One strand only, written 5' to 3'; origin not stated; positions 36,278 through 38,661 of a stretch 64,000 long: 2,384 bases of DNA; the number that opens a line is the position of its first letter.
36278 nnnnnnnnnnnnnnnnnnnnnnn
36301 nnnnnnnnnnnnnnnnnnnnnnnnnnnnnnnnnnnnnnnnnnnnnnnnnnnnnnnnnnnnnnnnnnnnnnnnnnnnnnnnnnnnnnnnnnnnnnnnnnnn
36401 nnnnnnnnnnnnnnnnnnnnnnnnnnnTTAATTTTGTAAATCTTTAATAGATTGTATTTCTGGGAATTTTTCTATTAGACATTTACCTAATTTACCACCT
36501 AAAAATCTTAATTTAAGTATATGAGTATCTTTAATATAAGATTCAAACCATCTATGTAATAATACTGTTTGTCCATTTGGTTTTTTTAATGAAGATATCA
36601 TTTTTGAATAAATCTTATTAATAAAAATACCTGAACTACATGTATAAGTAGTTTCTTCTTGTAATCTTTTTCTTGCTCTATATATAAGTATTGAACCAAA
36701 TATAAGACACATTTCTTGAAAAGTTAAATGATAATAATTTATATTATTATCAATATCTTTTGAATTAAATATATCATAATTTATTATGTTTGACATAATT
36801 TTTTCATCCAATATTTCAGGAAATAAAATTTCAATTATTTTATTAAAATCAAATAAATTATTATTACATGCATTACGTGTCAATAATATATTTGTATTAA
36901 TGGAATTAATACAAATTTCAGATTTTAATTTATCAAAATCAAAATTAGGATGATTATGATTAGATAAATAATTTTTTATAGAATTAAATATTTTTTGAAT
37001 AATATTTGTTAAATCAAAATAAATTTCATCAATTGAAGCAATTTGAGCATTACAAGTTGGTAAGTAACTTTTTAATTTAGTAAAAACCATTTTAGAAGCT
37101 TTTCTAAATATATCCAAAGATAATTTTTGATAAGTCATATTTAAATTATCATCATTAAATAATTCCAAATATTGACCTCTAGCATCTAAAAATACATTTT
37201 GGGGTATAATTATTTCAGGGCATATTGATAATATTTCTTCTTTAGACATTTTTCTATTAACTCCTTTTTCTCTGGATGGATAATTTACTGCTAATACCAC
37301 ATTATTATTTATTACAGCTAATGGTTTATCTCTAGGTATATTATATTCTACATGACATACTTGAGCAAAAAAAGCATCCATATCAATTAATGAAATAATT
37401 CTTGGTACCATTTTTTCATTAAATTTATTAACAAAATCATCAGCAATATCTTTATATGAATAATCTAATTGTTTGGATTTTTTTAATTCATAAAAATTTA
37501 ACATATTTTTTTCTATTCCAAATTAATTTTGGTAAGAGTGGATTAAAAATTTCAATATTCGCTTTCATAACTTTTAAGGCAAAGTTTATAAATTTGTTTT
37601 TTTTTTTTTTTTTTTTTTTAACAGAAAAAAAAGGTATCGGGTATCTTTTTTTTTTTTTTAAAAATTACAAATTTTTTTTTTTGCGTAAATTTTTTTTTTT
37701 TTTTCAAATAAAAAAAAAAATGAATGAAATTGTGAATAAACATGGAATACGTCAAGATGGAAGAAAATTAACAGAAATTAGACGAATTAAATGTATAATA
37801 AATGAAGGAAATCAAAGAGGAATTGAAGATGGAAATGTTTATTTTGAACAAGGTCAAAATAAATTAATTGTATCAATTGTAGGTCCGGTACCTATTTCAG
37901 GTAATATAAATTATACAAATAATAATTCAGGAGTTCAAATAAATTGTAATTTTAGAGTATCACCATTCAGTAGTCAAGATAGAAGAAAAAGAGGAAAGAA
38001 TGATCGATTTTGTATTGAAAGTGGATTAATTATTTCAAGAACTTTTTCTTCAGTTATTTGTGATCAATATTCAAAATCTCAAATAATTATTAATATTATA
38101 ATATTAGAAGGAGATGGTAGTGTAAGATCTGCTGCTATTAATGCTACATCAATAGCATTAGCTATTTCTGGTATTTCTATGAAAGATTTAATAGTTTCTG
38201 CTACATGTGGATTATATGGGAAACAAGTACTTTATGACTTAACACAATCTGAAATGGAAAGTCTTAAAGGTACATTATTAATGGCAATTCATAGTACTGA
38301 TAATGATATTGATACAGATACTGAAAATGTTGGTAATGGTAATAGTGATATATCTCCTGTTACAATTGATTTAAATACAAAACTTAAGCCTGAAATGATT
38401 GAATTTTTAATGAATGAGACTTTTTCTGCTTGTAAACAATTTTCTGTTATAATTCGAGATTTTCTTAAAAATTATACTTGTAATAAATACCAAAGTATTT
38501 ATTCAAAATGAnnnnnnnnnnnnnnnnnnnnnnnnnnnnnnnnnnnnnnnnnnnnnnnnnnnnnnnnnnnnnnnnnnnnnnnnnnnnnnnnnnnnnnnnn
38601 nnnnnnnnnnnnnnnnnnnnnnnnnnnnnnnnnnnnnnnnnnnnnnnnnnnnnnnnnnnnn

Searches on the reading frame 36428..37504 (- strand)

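Call 18: search_protein_families(library=pfam, proteins=[window:36428-37504:-], max_evalue=0.001)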
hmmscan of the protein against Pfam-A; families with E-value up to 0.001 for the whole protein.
window:36428-37504:- (358 aa): 1 family
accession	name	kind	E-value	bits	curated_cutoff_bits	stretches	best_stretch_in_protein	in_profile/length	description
PF00817.25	IMS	-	6.6e-26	91.4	23.2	1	40-304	1-147/148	impB/mucB/samB family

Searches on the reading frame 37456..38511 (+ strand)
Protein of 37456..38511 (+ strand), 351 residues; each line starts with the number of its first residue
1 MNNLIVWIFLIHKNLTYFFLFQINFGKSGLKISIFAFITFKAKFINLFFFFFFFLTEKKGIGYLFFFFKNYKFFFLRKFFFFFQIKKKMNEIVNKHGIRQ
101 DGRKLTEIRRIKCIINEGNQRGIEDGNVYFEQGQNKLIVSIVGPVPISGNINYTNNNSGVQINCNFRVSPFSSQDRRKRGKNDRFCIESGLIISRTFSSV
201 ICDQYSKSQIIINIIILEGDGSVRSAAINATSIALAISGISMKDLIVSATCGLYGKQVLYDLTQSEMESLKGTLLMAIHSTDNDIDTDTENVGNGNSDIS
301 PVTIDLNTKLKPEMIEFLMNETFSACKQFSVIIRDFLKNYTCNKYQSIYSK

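Call 19: search_protein_families(library=pfam, proteins=[window:37456-38511:+], max_evalue=0.001)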
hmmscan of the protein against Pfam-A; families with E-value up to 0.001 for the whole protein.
window:37456-38511:+ (351 aa): 1 family
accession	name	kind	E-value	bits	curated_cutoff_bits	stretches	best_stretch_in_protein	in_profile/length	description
PF01138.27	RNase_PH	-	4.5e-26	92.2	25.5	1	108-240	2-129/130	3' exoribonuclease family, domain 1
